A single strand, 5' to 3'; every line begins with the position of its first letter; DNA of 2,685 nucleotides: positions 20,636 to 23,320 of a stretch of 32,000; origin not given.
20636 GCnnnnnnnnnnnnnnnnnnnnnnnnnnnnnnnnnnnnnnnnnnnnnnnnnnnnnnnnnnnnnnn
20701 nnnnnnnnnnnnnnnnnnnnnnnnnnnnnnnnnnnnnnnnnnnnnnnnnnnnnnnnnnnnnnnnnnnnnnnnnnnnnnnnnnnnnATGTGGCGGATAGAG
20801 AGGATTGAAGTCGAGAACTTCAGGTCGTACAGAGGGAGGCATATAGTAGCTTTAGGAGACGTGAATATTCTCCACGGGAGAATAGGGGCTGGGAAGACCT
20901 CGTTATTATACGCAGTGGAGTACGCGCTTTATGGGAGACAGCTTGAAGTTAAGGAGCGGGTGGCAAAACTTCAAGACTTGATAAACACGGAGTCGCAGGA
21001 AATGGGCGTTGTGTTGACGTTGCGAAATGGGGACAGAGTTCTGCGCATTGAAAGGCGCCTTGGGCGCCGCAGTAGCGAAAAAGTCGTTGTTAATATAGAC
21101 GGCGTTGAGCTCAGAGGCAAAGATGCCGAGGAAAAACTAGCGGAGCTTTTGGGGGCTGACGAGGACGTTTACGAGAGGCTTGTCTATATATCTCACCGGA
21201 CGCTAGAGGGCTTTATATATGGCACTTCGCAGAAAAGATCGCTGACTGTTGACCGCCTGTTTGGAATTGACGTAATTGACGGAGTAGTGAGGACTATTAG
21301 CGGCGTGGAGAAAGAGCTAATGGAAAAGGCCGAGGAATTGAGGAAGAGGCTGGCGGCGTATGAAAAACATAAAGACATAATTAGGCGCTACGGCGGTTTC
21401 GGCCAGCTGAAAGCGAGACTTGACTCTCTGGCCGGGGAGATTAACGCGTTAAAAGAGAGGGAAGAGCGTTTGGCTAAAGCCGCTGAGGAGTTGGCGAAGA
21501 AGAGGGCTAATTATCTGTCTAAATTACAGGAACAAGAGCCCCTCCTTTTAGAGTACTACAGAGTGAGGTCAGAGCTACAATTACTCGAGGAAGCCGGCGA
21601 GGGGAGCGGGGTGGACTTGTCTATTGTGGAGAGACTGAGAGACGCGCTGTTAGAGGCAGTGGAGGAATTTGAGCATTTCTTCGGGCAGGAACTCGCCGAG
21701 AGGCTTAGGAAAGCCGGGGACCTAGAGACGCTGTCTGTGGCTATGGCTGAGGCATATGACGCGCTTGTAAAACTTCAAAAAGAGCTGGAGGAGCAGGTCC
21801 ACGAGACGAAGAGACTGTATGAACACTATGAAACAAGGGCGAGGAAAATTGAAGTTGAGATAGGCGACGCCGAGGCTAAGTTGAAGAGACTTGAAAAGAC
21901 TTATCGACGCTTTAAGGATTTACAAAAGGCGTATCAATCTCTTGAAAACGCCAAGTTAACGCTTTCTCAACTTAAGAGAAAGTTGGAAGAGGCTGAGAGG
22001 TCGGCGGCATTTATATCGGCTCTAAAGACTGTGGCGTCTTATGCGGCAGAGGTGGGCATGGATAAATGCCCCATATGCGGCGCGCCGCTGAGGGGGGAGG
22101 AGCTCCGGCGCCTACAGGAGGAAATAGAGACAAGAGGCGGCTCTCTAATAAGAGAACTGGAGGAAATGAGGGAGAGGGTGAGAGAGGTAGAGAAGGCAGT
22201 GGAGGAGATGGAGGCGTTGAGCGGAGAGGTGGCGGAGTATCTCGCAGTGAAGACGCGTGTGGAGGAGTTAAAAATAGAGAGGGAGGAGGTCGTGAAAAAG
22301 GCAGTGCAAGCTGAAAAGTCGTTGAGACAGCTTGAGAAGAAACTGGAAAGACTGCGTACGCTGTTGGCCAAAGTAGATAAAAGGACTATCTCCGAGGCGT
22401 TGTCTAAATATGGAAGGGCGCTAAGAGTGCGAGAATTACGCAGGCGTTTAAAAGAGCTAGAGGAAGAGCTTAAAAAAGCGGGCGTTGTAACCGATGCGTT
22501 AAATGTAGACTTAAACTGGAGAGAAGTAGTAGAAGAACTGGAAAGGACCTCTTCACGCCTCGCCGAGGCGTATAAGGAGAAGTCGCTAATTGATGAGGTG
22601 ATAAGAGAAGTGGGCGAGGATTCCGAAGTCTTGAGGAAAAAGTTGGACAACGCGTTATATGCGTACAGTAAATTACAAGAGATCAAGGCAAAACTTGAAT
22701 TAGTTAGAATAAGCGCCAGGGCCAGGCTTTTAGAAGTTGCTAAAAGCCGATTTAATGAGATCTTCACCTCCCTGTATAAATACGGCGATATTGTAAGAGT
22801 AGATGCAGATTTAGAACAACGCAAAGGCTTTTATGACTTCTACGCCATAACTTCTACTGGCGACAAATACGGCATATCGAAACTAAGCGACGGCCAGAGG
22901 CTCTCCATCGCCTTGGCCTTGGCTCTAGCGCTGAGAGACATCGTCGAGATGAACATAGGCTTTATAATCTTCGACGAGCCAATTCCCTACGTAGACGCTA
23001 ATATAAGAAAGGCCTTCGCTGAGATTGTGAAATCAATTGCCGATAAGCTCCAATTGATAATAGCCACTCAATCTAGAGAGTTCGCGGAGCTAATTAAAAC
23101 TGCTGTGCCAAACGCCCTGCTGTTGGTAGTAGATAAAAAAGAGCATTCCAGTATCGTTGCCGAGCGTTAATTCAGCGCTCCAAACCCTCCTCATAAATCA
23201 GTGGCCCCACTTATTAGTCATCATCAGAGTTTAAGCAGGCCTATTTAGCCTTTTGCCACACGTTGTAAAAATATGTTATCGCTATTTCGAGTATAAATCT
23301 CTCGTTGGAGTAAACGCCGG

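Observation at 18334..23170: Complete crenactin/arcadin (arcade) actin-cytoskeleton cluster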

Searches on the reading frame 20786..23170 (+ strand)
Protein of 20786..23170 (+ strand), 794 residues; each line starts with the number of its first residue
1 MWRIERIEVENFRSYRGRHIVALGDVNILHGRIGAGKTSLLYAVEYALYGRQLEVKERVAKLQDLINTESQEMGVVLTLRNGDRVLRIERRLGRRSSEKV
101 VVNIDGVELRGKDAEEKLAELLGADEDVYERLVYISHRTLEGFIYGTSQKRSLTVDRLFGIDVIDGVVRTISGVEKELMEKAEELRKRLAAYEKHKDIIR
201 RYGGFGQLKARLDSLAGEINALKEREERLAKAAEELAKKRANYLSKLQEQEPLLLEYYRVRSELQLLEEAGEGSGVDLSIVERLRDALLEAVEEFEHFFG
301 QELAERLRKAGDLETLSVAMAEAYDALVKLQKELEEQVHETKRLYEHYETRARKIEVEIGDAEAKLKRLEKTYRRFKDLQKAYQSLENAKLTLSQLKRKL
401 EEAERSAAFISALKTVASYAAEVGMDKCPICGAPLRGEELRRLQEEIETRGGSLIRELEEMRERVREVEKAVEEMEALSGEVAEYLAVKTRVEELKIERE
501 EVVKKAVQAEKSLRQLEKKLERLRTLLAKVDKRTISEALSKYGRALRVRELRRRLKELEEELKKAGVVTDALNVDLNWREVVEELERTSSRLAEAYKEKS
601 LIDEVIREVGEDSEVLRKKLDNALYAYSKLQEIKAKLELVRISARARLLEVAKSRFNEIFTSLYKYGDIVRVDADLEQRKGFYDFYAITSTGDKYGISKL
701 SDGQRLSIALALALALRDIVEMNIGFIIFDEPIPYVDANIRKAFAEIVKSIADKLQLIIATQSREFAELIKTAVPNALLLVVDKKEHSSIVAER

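Call 5: search_protein_families(library=pfam, proteins=[window:20786-23170:+], max_evalue=1)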
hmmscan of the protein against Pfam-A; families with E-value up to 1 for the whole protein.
window:20786-23170:+ (794 aa): 15 families
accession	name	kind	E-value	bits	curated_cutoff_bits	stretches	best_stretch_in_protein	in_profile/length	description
PF02463.25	SMC_N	-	2.5e-19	70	40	1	4-770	2-205/220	RecF/RecN/SMC N terminal domain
PF13476.12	AAA_23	-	2.4e-17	64.7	27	1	6-238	1-195/201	AAA domain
PF13175.12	AAA_15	-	8.5e-09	35.9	32.1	1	4-766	3-373/374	AAA ATPase domain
PF13304.12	AAA_21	-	1.6e-07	32.2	27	1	576-763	177-299/304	AAA domain, putative AbiEii toxin, Type IV TA system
PF13514.12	AAA_27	-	0.00092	19.3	22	1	3-141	2-131/206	AAA domain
PF13555.12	AAA_29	-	0.001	19.2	27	1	5-52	2-50/61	P-loop containing region of AAA domain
PF13851.11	GAS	-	0.017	14.9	32.3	3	329-405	26-99/200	Growth-arrest specific micro-tubule binding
PF04423.19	Rad50_zn_hook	-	0.038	14.3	24.3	1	421-449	16-43/52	Rad50 zinc hook motif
PF10664.14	NdhM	-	0.078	13.7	27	0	566-621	28-84/107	Cyanobacterial and plastid NDH-1 subunit M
PF13558.12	SbcC_Walker_B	-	0.087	13.5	27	1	696-748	29-88/90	SbcC/RAD50-like, Walker B motif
PF00005.33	ABC_tran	-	0.15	13.1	25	0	24-64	11-51/137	ABC transporter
PF18451.7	CdiA_C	-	0.28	11.8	26.6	0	84-137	24-77/81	Contact-dependent growth inhibition CdiA C-terminal domain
PF21349.2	RUBY_RBDX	-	0.42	10.5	26.5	1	426-434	17-25/30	Rubrerythrin, rubredoxin-like domain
PF07889.17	DUF1664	-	0.53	10.8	34.6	0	320-371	71-122/124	Protein of unknown function (DUF1664)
PF10406.14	TAF8_C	-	0.61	11.1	21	0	490-516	23-49/49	Transcription factor TFIID complex subunit 8 C-term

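Call 6: search_protein_families(library=ncbifam, proteins=[window:20786-23170:+], max_evalue=1)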
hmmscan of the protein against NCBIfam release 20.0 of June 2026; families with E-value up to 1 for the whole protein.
window:20786-23170:+ (794 aa): 47 families (the best 25 are shown)
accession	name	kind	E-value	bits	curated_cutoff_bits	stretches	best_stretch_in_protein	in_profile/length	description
NF053563.1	Rkd4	equivalog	0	1081.9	860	1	2-747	1-747/747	arcadin-4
NF041034.1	Rad50_Sulf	equivalog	1.5e-43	148.8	1000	2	3-662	2-650/872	DNA double-strand break repair ATPase Rad50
NF003034.1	PRK03918.1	equivalog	2.4e-34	118.5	700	3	3-408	2-379/878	DNA double-strand break repair ATPase Rad50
NF002244.0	PRK01156.1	equivalog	2.4e-25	88.8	847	3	4-254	3-248/895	DNA double-strand break repair ATPase Rad50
NF002572.0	PRK02224.1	equivalog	4.7e-24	84.7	1087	1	3-624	2-643/888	DNA double-strand break repair ATPase Rad50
NF045487.1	ASRP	equivalog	4.4e-20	71.8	300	3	307-763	175-591/593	archaea-specific SMC-related protein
NF041035.1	Rad50_Halo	equivalog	5.1e-18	64.9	1000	2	3-405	2-398/883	DNA double-strand break repair ATPase Rad50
TIGR02169.1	SMC_prok_A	equivalog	8.3e-15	53.6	729.4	3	4-129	2-137/1165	chromosome segregation protein SMC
TIGR00618.1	sbcc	subfamily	4.9e-14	51.2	478.5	1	3-191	2-206/1043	exonuclease subunit SbcC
TIGR00611.2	recf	equivalog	4.7e-10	39.2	172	1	4-107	1-102/339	DNA replication/repair protein RecF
TIGR02168.1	SMC_prok_B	equivalog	2.4e-09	35.6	567.35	2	142-407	661-926/1181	chromosome segregation protein SMC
NF041751.2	sbcc_Staph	equivalog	4.3e-09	34.9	920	2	178-433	276-523/1007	exonuclease subunit SbcC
TIGR03185.1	DNA_S_dndD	equivalog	1.1e-05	24.2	245.85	1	4-94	3-106/650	DNA sulfur modification protein DndD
TIGR00968.1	3a0106s01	subfamily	1.2e-05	24.9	342.75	1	687-768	119-193/237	sulfate ABC transporter ATP-binding protein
TIGR02857.1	CydD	equivalog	2.2e-05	23.7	435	1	698-773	457-526/529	thiol reductant ABC exporter subunit CydD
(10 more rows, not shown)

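Call 29: search_solved_structures(query=window:20786-23170:+, max_evalue=0.00001)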
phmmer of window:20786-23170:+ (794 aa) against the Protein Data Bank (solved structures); distinct sequences matched with E-value up to 0.00001: 12.
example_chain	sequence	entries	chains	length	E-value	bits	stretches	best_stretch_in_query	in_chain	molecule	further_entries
5f3w_B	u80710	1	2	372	1.3e-12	50.1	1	696-770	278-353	DNA double-strand break repair Rad50 ATPase,DNA double-strand break repair Rad50 ATPase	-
3aux_A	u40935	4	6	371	2.9e-12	48.9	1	695-770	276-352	DNA double-strand break repair rad50 ATPase | DNA double-strand break repair Rad50 ATPase,DNA double-strand break repair Rad50 ATPase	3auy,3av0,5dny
3qkt_A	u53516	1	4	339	5.1e-11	44.8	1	605-766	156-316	DNA double-strand break repair rad50 ATPase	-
4nci_A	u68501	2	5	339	5.4e-11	44.7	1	605-766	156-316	DNA double-strand break repair Rad50 ATPase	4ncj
3qku_A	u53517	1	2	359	7.5e-11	44.2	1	590-766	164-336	DNA double-strand break repair rad50 ATPase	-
4nch_A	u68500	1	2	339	2.1e-10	42.8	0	605-766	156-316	DNA double-strand break repair Rad50 ATPase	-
4nck_A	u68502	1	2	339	3.9e-10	41.9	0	605-766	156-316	DNA double-strand break repair Rad50 ATPase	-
3qf7_A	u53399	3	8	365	7.8e-09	37.6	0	3-222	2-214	Rad50 | Probable DNA double-strand break repair Rad50 ATPase,Probable DNA double-strand break repa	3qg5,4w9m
3tho_A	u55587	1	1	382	1.7e-07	33.2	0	3-222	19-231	Probable DNA double-strand break repair Rad50 ATPase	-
3qkr_B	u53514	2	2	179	7.4e-07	31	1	627-766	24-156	DNA double-strand break repair rad50 ATPase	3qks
1ii8_B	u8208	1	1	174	8.5e-07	30.8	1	628-766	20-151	Rad50 ABC-ATPase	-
1f2t_B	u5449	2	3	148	4.5e-06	28.5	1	639-766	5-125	RAD50 ABC-ATPASE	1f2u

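Call 46: find_homologous_proteins(query=window:20786-23170:+, max_evalue=1e-10)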
Query window:20786-23170:+ (794 aa): 69 proteins with E <= 1e-10 among 8000 candidates.
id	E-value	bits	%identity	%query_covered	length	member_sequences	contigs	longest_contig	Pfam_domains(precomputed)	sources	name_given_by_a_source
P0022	0.0e+0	1621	100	100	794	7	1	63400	PF13175.13,PF13476.13,PF02463.26,PF13304.13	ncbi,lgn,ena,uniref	ncbi:SMC family ATPase [Pyrobaculum aerophilum]|uniref:SMC family ATPase n=1 Tax=Pyrobaculum aerophi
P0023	0.0e+0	1181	70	99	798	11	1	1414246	PF13175.13,PF13476.13,PF02463.26,PF13304.13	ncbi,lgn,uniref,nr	ncbi:SMC family ATPase [Pyrobaculum sp. 3827-6]|uniref:AAA family ATPase n=1 Tax=Pyrobaculum sp. 382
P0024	0.0e+0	1172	70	100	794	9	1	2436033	PF13514.13,PF13175.13,PF13476.13,PF28175.1,PF02463.26,PF13304.13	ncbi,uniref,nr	ncbi:ATPase involved in DNA repair [Pyrobaculum oguniense TE7]|uniref:ATPase involved in DNA repair 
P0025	0.0e+0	1133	67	100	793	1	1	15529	PF13175.13,PF13476.13,PF02463.26,PF13166.13,PF13304.13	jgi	-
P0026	0.0e+0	1131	67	99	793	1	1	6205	PF13175.13,PF13476.13,PF02463.26,PF13166.13,PF13304.13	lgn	-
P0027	0.0e+0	1129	67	99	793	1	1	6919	PF13175.13,PF13476.13,PF02463.26,PF13166.13,PF13304.13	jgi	jgi:exonuclease SbcC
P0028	0.0e+0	1128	67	99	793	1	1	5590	PF13175.13,PF13476.13,PF02463.26,PF13166.13,PF13304.13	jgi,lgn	jgi:exonuclease SbcC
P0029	0.0e+0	1128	67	99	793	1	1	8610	PF13175.13,PF13476.13,PF02463.26,PF13166.13,PF13304.13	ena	-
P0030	0.0e+0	1127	67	99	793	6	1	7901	PF13175.13,PF13476.13,PF02463.26,PF13166.13,PF13304.13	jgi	-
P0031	0.0e+0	1126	67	100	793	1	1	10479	PF13175.13,PF13476.13,PF02463.26,PF13166.13,PF13304.13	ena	-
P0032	0.0e+0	1126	67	100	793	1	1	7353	PF13175.13,PF13476.13,PF02463.26,PF13166.13,PF13304.13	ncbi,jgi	ncbi:MAG: AAA family ATPase [Pyrobaculum sp.]|jgi:exonuclease SbcC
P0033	0.0e+0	1126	67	99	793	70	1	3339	PF13175.13,PF13476.13,PF02463.26,PF13166.13,PF13304.13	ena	-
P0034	0.0e+0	1124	67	100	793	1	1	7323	PF13175.13,PF13476.13,PF02463.26,PF13166.13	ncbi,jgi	jgi:RecF/RecN/SMC N terminal domain.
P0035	0.0e+0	1124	67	100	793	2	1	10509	PF13175.13,PF13476.13,PF02463.26,PF13166.13,PF13304.13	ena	-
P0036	0.0e+0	1123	67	100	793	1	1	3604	PF13175.13,PF13476.13,PF02463.26,PF13166.13,PF13304.13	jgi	-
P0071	3.5e-295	999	60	100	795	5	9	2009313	PF13175.13,PF13476.13,PF02463.26,PF13166.13,PF13304.13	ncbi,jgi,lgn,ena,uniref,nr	ncbi:AAA family ATPase [Pyrobaculum calidifontis]|uniref:Arcadin-4 n=1 Tax=Pyrobaculum calidifontis 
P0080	2.0e-97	345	32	98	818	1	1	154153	PF13175.13,PF13476.13,PF02463.26,PF13304.13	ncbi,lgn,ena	-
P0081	4.1e-95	338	33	96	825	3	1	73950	PF13476.13,PF02463.26,PF13166.13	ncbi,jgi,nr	ncbi:MAG: SMC family ATPase [Crenarchaeota archaeon]|nr:SMC family ATPase [Thermoproteota archaeon]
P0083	3.4e-87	312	29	98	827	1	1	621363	PF28544.1,PF13476.13,PF13555.13,PF02463.26,PF13304.13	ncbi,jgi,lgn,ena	-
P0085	7.5e-46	175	27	98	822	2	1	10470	PF13514.13,PF13175.13,PF13476.13,PF02463.26,PF13304.13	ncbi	-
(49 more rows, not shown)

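Call 47: find_encoding_contigs(protein=P0080, flank=7000, max_places=1)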
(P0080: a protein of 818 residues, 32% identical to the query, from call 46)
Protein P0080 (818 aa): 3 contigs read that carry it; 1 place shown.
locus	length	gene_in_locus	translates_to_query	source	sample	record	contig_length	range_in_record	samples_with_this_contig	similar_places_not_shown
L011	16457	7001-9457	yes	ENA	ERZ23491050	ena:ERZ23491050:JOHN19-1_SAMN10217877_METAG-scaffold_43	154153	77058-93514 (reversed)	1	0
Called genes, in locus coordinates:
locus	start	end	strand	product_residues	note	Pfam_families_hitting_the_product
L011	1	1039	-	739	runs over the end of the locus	PF00009:GTP_EFTU, PF22042:EF-G_D2, PF03144:GTP_EFTU_D2, PF14492:EFG_III, PF03764:EFG_IV, PF00679:EFG_C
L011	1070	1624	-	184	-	-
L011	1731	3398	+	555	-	PF00118:Cpn60_TCP1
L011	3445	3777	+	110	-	PF01192:RNA_pol_Rpb6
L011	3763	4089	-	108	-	PF18653:Arcadin_1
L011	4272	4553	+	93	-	PF01918:Alba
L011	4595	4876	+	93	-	-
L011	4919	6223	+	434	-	PF00022:Actin (weak)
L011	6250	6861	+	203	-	-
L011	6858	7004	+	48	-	-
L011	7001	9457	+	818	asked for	PF02463:SMC_N, PF13175:AAA_15 (faint), PF13476:AAA_23, PF13304:AAA_21 (weak)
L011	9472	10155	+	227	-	-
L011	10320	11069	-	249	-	PF01978:TrmB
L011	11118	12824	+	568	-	PF23545:Zn_ribbon_HMPTM, PF04055:Radical_SAM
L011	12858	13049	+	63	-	PF09082:DUF1922, PF19134:DUF5817 (weak)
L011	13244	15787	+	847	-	PF00317:Ribonuc_red_lgN, PF02867:Ribonuc_red_lgC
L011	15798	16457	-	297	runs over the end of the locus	PF13191:AAA_16 (weak), PF01637:ATPase_2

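Call 48: find_encoding_contigs(protein=P0081, flank=7000, max_places=1)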
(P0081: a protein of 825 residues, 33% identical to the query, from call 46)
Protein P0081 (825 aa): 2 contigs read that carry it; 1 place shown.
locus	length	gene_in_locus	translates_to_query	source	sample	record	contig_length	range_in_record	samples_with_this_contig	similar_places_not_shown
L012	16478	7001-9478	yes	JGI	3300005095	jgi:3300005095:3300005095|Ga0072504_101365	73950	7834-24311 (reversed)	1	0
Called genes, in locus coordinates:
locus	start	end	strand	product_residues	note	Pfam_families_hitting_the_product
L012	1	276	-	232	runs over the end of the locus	PF00227:Proteasome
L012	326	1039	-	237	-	PF00254:FKBP_C (faint), PF22199:FKBP26_IF, PF18046:FKBP26_C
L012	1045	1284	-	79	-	PF00833:Ribosomal_S17e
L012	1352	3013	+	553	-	PF00118:Cpn60_TCP1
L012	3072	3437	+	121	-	PF01192:RNA_pol_Rpb6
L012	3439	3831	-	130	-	PF18653:Arcadin_1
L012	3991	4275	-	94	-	PF01918:Alba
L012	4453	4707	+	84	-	-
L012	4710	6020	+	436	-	PF00022:Actin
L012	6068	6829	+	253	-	-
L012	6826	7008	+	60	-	-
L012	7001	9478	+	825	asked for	PF02463:SMC_N, PF13166:AAA_13 (faint), PF13476:AAA_23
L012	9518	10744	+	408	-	PF00009:GTP_EFTU, PF03144:GTP_EFTU_D2 (weak), PF09173:eIF2_C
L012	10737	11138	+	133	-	PF18477:PIN_9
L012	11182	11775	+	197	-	PF03876:SHS2_Rpb7-N, PF00575:S1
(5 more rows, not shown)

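Call 49: find_encoding_contigs(protein=P0083, flank=7000, max_places=1)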
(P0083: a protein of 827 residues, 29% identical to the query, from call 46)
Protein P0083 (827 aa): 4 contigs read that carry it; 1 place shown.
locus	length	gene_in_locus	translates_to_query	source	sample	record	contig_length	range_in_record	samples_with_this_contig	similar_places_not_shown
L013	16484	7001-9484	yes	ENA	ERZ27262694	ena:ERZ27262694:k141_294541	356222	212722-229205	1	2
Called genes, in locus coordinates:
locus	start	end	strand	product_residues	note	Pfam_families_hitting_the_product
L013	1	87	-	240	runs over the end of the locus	-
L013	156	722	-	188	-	PF13527:Acetyltransf_9 (weak), PF00583:Acetyltransf_1, PF13673:Acetyltransf_10 (weak), PF13508:Acetyltransf_7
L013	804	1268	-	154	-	-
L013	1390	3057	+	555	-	PF00118:Cpn60_TCP1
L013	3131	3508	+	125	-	PF01192:RNA_pol_Rpb6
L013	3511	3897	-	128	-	PF18653:Arcadin_1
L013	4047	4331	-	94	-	PF01918:Alba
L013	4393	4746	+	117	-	-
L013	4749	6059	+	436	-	PF00022:Actin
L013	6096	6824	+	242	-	-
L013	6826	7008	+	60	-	-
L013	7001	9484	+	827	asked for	PF02463:SMC_N, PF13476:AAA_23 (faint), PF13555:AAA_29 (faint), PF13304:AAA_21 (faint), PF28544:Helical_needle (faint)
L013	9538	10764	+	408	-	PF00009:GTP_EFTU, PF03144:GTP_EFTU_D2, PF09173:eIF2_C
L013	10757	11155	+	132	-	PF18477:PIN_9, PF04900:Fcf1 (faint)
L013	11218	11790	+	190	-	PF03876:SHS2_Rpb7-N, PF00575:S1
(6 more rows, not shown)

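Call 50: find_encoding_contigs(protein=P0085, flank=7000, max_places=1)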
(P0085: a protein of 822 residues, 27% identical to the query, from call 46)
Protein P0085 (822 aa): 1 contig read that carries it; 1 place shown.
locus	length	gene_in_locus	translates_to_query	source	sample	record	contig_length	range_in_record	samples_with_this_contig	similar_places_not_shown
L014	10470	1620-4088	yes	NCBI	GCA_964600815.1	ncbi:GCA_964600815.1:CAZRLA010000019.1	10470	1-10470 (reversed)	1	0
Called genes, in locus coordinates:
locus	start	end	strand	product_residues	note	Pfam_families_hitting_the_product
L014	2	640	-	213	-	?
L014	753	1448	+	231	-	-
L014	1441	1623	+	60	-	-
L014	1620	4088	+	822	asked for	PF02463:SMC_N, PF13175:AAA_15 (faint), PF13476:AAA_23, PF13514:AAA_27 (weak), PF13304:AAA_21 (faint)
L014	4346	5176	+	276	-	PF06745:ATPase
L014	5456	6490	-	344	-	PF14528:LAGLIDADG_3 (weak)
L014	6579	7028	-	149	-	-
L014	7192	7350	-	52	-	-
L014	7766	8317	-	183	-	PF06197:DUF998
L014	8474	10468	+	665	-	?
